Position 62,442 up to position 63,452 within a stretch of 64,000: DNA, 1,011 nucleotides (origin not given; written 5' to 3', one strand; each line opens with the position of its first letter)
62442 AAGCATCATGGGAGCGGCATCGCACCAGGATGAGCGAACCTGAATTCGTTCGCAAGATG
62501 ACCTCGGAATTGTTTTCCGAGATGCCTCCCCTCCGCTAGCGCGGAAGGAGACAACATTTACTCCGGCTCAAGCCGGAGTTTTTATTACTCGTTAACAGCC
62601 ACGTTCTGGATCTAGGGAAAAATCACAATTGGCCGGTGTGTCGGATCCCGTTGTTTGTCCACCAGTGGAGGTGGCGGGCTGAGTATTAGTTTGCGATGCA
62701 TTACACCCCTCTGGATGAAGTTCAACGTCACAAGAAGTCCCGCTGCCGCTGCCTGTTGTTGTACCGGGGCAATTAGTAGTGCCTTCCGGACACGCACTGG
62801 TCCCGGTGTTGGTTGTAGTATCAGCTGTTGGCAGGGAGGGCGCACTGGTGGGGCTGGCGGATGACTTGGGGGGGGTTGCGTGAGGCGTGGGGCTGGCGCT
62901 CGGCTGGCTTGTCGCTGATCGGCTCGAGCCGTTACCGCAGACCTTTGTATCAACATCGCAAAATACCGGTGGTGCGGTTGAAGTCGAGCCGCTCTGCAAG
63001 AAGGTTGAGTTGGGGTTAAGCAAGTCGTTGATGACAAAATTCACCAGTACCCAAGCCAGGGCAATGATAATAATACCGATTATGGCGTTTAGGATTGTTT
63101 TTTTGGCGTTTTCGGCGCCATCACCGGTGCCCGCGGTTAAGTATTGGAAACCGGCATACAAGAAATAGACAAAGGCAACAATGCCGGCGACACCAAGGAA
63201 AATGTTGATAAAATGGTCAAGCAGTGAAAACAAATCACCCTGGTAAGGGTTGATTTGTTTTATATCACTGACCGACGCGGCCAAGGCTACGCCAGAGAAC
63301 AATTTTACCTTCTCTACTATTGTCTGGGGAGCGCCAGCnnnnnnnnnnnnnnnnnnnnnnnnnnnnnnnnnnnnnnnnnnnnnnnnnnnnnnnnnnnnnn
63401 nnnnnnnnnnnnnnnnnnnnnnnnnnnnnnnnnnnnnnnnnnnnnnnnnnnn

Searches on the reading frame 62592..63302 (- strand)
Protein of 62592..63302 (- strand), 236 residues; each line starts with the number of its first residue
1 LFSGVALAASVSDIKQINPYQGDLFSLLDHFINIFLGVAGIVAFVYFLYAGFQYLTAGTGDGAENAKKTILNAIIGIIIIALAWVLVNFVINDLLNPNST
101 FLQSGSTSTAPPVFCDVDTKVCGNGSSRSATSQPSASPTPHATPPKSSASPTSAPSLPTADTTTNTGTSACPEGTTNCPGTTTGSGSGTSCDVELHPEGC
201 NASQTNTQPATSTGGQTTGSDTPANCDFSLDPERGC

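Call 4: search_protein_families(library=pfam, proteins=[window:62592-63302:-], max_evalue=0.01)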
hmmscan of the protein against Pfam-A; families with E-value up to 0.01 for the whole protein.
window:62592-63302:- (236 aa): 4 families
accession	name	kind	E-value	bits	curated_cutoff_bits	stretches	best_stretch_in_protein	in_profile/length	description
PF18895.5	T4SS_pilin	-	8.8e-13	48.6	26.6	1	26-90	7-71/71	Type IV secretion system pilin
PF02322.20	Cyt_bd_oxida_II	-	0.00035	20.5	35.6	1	2-89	127-210/302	Cytochrome bd terminal oxidase subunit II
PF00324.27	AA_permease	-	0.0027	16.9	24.6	1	20-112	175-268/470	Amino acid permease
PF04956.18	TrbC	-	0.0035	18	27.9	1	22-88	35-96/98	TrbC/VIRB2 pilin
